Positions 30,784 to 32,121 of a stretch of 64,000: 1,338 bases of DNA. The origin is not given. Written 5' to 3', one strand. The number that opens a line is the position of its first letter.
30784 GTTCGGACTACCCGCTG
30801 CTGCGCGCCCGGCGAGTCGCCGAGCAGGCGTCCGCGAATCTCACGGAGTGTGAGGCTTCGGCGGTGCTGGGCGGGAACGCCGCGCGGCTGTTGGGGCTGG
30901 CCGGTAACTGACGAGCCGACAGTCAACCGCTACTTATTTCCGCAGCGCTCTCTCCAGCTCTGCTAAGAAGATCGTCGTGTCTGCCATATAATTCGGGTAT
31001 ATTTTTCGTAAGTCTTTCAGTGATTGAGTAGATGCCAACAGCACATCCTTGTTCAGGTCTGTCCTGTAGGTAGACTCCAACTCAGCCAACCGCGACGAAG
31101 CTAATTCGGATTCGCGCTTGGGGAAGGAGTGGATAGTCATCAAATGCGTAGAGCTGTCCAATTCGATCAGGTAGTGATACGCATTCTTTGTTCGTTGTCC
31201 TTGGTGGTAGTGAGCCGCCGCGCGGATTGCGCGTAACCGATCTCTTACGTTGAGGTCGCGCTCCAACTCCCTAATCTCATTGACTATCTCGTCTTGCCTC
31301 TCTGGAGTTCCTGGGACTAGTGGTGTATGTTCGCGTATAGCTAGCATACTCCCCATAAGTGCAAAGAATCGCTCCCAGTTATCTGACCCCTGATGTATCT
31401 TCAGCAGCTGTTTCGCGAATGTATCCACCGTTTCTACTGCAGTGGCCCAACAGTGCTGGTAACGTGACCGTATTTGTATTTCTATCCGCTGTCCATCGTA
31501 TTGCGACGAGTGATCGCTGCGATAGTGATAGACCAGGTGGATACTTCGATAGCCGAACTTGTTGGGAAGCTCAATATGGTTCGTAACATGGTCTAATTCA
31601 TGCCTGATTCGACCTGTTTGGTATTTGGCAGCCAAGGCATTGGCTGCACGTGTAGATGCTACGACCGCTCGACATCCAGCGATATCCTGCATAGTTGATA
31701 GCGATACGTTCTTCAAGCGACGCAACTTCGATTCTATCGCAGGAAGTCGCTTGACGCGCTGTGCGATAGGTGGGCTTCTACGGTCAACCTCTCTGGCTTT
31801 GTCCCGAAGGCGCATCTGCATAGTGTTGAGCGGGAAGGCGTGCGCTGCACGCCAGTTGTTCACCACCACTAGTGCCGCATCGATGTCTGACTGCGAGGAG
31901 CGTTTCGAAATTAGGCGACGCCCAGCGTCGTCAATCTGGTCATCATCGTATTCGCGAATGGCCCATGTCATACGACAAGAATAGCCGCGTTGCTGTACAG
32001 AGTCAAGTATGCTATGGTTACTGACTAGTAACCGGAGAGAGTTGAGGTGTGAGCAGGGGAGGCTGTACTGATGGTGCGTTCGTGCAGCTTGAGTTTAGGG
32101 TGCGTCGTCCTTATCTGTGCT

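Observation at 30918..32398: Low-GC 1.5-kb islet with a stand-alone RelA/SpoT (toxSAS, CapRel-like?) gene, bounded by an 8-bp direct repeat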

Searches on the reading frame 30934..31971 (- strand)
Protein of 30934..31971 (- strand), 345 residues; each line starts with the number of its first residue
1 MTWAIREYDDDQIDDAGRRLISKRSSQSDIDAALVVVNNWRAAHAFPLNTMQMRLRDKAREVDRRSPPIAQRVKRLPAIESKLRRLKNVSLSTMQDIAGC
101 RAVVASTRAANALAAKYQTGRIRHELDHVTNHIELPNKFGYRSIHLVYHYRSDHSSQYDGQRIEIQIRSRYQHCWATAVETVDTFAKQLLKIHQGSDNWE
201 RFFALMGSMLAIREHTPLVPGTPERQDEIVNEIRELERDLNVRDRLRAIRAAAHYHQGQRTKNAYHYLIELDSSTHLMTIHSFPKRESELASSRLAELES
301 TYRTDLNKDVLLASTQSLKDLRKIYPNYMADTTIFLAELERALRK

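Call 4: search_protein_families(library=pfam, proteins=[window:30934-31971:-], max_evalue=0.01)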
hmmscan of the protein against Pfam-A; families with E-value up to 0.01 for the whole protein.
window:30934-31971:- (345 aa): 1 family
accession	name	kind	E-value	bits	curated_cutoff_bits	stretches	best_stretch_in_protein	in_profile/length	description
PF04607.23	RelA_SpoT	-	6.4e-14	52.6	27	1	71-177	1-99/113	Region found in RelA / SpoT proteins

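Call 5: search_protein_families(library=padloc, proteins=[window:30934-31971:-], max_evalue=0.01)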
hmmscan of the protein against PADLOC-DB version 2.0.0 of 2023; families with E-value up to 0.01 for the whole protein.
window:30934-31971:- (345 aa): 1 family
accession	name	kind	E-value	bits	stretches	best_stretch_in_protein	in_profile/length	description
PDLC04999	PDC-S33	-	3.8e-109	363.3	1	1-343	1-342/349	-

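Call 6: search_protein_families(library=ncbifam, proteins=[window:30934-31971:-], max_evalue=0.01)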
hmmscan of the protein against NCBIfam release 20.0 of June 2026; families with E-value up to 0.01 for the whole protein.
window:30934-31971:- (345 aa): 1 family
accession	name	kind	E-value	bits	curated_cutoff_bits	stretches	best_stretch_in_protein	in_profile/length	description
NF053588.1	GTPPhKinYjbM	equivalog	7.8e-09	35.6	320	1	56-180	25-153/201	GTP diphosphokinase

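Call 7: search_solved_structures(query=window:30934-31971:-, max_evalue=1, show_alignments=3)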
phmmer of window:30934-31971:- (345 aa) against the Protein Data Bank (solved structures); distinct sequences matched with E-value up to 1: 11.
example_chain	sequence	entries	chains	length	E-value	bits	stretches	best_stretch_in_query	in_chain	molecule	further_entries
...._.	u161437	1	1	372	9.3e-35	123.8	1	7-339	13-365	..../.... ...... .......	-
7ztb_A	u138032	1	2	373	9.4e-35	123.8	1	7-339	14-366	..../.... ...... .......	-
3l9d_A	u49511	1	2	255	1.3e-06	31.4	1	55-180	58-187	Putative GTP pyrophosphokinase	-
2be3_A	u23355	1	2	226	2.4e-06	30.5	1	55-180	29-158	GTP pyrophosphokinase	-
5dec_A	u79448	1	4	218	3.9e-05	26.5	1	69-180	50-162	GTP pyrophosphokinase YjbM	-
5f2v_V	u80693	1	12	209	4.8e-05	26.2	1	69-181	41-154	GTP pyrophosphokinase YjbM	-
5ded_D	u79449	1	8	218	5.1e-05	26.1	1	69-180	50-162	GTP pyrophosphokinase YjbM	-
9s6k_B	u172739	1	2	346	0.0013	21.5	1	48-176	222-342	GTP pyrophosphokinase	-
6fgk_A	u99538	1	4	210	0.0014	21.4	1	70-178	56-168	GTP pyrophosphokinase YwaC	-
6ewz_A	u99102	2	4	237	0.086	15.5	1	57-178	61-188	GTP pyrophosphokinase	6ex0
6fgj_A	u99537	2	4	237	0.086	15.5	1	57-178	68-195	GTP pyrophosphokinase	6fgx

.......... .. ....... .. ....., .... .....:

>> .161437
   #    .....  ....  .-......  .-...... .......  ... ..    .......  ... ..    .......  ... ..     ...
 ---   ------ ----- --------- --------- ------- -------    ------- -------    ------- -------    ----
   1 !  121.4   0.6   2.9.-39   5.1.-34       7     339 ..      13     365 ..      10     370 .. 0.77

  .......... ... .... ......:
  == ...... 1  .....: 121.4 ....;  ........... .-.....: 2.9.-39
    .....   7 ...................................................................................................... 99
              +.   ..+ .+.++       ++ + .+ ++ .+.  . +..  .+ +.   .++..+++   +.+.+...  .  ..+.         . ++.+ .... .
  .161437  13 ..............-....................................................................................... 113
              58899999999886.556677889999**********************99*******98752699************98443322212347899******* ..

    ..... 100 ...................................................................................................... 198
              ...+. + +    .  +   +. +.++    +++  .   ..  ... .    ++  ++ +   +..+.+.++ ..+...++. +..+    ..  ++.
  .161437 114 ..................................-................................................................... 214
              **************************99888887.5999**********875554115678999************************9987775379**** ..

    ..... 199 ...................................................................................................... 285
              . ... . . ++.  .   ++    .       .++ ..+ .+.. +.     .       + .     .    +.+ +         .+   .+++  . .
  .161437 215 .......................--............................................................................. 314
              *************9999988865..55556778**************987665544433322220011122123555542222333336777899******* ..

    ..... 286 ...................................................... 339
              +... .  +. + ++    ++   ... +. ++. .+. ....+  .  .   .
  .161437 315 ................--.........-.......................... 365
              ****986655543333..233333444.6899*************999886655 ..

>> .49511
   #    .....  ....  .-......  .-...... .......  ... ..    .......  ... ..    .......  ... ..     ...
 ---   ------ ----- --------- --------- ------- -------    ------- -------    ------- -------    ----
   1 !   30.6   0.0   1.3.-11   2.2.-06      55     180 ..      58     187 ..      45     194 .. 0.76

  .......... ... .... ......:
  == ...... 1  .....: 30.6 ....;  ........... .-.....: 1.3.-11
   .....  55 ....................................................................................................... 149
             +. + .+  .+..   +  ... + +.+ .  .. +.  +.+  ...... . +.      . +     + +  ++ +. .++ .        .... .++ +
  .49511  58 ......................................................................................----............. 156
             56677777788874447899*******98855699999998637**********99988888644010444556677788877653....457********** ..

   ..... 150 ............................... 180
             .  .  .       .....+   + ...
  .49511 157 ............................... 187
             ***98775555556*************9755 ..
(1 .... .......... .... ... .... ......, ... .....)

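Call 8: find_homologous_proteins(query=window:30934-31971:-)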
Query window:30934-31971:- (345 aa): 1912 proteins with E <= 0.001 among 8000 candidates; the best 120 are listed.
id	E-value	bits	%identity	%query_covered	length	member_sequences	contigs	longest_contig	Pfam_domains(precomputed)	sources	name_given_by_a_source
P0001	1.6e-224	762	100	100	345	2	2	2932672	PF04607.24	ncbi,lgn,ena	-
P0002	3.0e-171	587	78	99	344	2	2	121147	PF04607.24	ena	-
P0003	1.2e-126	441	58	100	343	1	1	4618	PF04607.24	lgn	-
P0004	1.5e-126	440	59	100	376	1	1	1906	PF04607.24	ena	-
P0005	2.3e-126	440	59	100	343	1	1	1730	PF04607.24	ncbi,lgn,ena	-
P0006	4.4e-126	439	59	100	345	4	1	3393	PF04607.24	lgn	-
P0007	4.2e-125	435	58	100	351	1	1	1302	PF04607.24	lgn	-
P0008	7.2e-125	435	59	99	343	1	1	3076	PF04607.24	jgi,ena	-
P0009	1.7e-124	433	59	99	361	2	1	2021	PF04607.24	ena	-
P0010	9.2e-124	431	59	99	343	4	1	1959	PF04607.24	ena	-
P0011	9.1e-122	425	58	99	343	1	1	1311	PF04607.24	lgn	-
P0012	2.1e-121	423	59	99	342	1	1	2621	PF04607.24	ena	-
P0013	1.7e-120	420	57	99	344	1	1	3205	PF04607.24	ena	-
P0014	2.3e-119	417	57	99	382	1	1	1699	PF04607.24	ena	-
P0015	6.7e-119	415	57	100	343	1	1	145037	PF04607.24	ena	-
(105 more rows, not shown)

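Call 10: find_encoding_contigs(protein=P0001, flank=10000, max_places=4)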
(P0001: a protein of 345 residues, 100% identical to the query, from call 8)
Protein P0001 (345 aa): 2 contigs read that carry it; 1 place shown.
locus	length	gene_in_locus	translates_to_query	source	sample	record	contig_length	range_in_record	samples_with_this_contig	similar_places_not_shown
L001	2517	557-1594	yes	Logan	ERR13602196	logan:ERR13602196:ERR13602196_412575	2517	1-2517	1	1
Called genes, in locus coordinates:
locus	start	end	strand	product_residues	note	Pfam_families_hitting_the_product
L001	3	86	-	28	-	?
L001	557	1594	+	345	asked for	PF04607:RelA_SpoT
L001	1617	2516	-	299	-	?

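Call 11: find_encoding_contigs(protein=P0002, flank=10000, max_places=4)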
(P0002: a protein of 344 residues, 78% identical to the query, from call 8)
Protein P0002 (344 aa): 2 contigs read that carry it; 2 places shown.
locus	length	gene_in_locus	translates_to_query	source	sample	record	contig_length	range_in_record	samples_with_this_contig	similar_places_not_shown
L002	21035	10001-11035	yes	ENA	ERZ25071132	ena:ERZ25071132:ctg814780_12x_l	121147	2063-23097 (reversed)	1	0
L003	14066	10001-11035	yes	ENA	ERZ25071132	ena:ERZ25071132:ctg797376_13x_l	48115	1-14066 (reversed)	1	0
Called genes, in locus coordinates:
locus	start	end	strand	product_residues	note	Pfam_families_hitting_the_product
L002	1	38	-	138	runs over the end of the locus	PF01381:HTH_3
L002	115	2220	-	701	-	PF13231:PMT_2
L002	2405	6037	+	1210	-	PF22590:Cas3-like_C_2 (faint), PF17757:UvrB_inter, PF02559:CarD_TRCF_RID, PF00270:DEAD, PF04851:ResIII, PF00271:Helicase_C, PF03461:TRCF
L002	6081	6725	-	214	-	PF13532:2OG-FeII_Oxy_2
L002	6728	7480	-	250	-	-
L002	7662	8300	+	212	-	PF00857:Isochorismatase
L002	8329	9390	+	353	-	-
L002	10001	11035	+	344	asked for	PF04607:RelA_SpoT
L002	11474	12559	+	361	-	PF00174:Oxidored_molyb, PF03404:Mo-co_dimer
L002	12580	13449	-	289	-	PF20434:BD-FAE, PF07859:Abhydrolase_3, PF00326:Peptidase_S9 (weak)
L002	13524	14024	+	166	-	PF02464:CinA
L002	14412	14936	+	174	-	-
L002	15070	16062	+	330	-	PF01073:3Beta_HSD, PF01370:Epimerase, PF02719:Polysacc_synt_2, PF13460:NAD_binding_10 (weak), PF16363:GDP_Man_Dehyd, PF07993:NAD_binding_4 (weak)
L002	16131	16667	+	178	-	PF07929:PRiA4_ORF3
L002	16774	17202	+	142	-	PF00903:Glyoxalase, PF13669:Glyoxalase_4 (weak)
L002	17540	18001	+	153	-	PF00106:adh_short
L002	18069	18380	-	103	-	-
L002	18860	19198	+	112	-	-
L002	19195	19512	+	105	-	-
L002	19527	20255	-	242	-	PF00702:Hydrolase, PF13419:HAD_2, PF13242:Hydrolase_like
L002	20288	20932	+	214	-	PF18912:DZR_2 (weak), PF00156:Pribosyltran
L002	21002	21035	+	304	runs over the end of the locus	PF01557:FAA_hydrolase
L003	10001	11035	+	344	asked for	PF04607:RelA_SpoT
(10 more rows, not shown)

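Call 17: search_dna_similar(query=window:30934-31971:-, collection=phages, mode=protein, max_rows=30)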
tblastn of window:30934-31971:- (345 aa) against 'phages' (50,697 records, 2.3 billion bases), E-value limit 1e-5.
Records with a match: 4; places in all: 4; records where one place covers at least 80% of the query: 3.
Best place of each record, by identity: <60% 4.
By first word of the organism name: Salmonella 2; Escherichia 1; Streptococcus 1.
By host as written in the record: Salmonella enterica subsp. enterica serovar Indiana J46 2; Escherichia coli 1; Streptococcus suis LS2Z 1.
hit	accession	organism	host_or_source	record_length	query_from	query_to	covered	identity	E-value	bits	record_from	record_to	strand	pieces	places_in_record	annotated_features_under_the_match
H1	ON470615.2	Escherichia phage vB_EcoM-673R5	Escherichia coli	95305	7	333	95%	30.2%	4e-25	139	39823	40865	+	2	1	hypothetical protein | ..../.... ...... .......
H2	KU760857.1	Salmonella phage SJ46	Salmonella enterica subsp. enterica ...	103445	7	335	95%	29.4%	2e-34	139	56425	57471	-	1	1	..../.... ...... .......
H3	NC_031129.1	Salmonella phage SJ46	Salmonella enterica subsp. enterica ...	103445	7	335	95%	29.4%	2e-34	139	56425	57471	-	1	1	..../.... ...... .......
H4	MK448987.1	Streptococcus phage Javan576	Streptococcus suis LS2Z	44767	55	177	36%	34.4%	7e-6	54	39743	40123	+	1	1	GTP pyrophosphokinase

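Call 18: get_annotated_region(hit=H2, flank=1500)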
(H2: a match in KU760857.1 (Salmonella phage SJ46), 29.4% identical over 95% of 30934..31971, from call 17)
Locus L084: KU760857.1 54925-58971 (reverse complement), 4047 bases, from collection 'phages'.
description: Salmonella phage SJ46, complete genome.
organism: Salmonella phage SJ46 (NCBI taxid 1815968)
taxonomy: Viruses; Duplodnaviria; Heunggongvirae; Uroviricota; Caudoviricetes; Punavirus; Punavirus SJ46
host: Salmonella enterica subsp. enterica serovar Indiana J46; source: -; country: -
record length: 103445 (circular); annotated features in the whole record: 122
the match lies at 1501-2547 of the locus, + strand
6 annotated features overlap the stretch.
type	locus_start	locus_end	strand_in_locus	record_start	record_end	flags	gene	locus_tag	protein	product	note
CDS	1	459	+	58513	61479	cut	tnpA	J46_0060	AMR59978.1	transposase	TnpA Tn1721; transposase for transposon Tn1721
CDS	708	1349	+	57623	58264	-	-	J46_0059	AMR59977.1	maturation control protein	-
CDS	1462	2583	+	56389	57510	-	-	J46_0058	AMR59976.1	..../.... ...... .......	GTP pyrophosphokinase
CDS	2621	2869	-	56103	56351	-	lxc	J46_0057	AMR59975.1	modulator protein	Lxc; lower expression of C1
CDS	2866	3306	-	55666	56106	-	-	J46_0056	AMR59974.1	hypothetical protein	-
CDS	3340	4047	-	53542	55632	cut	-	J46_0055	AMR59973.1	DNA methylase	-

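Call 30: predict_structure(alignment_id=A1)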
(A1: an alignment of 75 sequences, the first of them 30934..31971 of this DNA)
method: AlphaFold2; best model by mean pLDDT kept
length: 345 residues; sequences in the alignment: 75
mean_pLDDT: 92.3   pTM: 0.89
mean pLDDT of the five models: 92.3, 91.8, 91.3, 90.6, 87.1
residues with pLDDT >= 90: 260; 70-90: 79; 50-70: 6; < 50: 0
segments of 3 or more residues with pLDDT < 50: none
pLDDT, mean of each block of 10 residues (from residue 1): 88 98 96 95 93 96 93 92 94 94 97 95 91 97 97 87 97 96 85 88 98 98 98 98 91 72 89 88 91 91 90 89 82 95 94
secondary structure, 60 per line:
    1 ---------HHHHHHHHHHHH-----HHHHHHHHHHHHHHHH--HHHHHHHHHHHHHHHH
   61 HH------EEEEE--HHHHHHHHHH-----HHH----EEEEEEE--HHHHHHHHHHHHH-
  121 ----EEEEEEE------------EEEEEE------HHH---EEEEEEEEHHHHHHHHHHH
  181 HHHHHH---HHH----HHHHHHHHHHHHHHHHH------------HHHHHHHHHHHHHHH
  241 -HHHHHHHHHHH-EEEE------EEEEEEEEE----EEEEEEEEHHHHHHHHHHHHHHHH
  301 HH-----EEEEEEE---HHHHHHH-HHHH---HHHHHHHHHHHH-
elements in order: H10-21 H27-42 H45-62 E69-73 H76-85 E98-104 H107-119 E125-131 E144-149 E162-169 H170-186 H197-213 H226-240 H242-252 E254-257 E264-272 E277-284 H285-302 E308-314 H318-324 H326-329 H333-344

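Call 31: search_protein_families(library=padloc, proteins=[L084:1462-2583:+], max_evalue=0.01)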
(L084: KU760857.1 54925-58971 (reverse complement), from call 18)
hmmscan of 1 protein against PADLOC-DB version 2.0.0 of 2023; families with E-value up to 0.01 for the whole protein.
L084:1462-2583:+ (373 aa): 1 family
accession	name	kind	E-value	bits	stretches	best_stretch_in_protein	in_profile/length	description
PDLC04999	PDC-S33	-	7e-87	290.1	1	11-370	4-342/349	-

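Call 33: find_related_loci(query=A1, collection=viral_contigs, flank=5000)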
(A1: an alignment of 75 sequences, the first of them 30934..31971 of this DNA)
Query A1 (345 aa) in viral_contigs; peptide patterns used: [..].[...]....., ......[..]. (x = any residue, [..] = any of these).
67 stretches matched a pattern; 44 encode a relative of the query (tblastn E <= 1e-3); 44 distinct loci.
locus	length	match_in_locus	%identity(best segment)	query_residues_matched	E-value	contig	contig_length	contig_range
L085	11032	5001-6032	44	1-341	3e-89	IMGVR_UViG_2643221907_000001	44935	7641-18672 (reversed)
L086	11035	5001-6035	42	1-343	9e-85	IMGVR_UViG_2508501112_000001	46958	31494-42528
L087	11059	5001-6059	42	1-343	1e-82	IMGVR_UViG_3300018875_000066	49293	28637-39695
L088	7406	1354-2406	41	1-343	7e-82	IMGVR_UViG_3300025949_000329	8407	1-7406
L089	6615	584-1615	41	1-344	6e-81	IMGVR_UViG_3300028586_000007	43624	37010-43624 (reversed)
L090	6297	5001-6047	40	1-343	4e-80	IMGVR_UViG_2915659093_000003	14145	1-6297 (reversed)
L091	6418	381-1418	40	1-345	4e-79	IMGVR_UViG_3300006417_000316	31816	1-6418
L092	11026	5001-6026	41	1-339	4e-79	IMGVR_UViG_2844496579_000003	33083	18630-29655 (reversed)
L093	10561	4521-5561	39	1-345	6e-79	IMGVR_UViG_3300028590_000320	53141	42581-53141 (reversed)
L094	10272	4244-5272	42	1-343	1e-77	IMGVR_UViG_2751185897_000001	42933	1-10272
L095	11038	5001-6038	38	1-343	1e-75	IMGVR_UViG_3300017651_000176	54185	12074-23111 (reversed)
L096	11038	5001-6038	38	1-343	2e-75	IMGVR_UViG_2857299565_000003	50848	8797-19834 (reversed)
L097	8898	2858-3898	39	1-345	6e-79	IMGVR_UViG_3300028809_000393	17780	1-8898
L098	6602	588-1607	41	1-336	4e-72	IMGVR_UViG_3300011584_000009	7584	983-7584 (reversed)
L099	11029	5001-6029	40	1-339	1e-71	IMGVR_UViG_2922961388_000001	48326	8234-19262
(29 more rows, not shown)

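Call 34: find_related_loci(query=A1, collection=metagenome_contigs, flank=5000)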
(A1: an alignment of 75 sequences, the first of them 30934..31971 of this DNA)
Query A1 (345 aa) in metagenome_contigs; peptide patterns used: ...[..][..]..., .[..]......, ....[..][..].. (x = any residue, [..] = any of these).
600 stretches matched a pattern (row limit reached: there are more); 557 encode a relative of the query (tblastn E <= 1e-3); the best 80 are kept; 80 distinct loci.
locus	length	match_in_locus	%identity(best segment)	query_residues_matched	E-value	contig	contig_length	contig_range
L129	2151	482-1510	59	1-344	4e-142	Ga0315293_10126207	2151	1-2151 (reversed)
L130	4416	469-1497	59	1-344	2e-135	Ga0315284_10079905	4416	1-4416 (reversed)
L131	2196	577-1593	59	3-342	1e-141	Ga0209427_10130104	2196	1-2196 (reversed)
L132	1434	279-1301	55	1-343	1e-132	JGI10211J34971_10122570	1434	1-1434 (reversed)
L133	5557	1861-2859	50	1-332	4e-100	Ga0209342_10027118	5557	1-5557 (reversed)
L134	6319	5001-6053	44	1-343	1e-92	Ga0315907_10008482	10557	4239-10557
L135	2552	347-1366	45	1-343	2e-95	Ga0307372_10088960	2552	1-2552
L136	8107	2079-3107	45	1-344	5e-92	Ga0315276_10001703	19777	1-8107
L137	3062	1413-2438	43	1-343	9e-92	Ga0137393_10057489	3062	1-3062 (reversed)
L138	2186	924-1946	46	1-343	2e-92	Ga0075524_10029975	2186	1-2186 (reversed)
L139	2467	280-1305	43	1-343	1e-90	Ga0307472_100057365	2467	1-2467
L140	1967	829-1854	41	1-343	1e-90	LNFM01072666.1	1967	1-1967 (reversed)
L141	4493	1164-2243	40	1-344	8e-86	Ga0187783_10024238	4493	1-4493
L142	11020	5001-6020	41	1-343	1e-84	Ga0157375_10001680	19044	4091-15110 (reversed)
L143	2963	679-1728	42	1-345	4e-86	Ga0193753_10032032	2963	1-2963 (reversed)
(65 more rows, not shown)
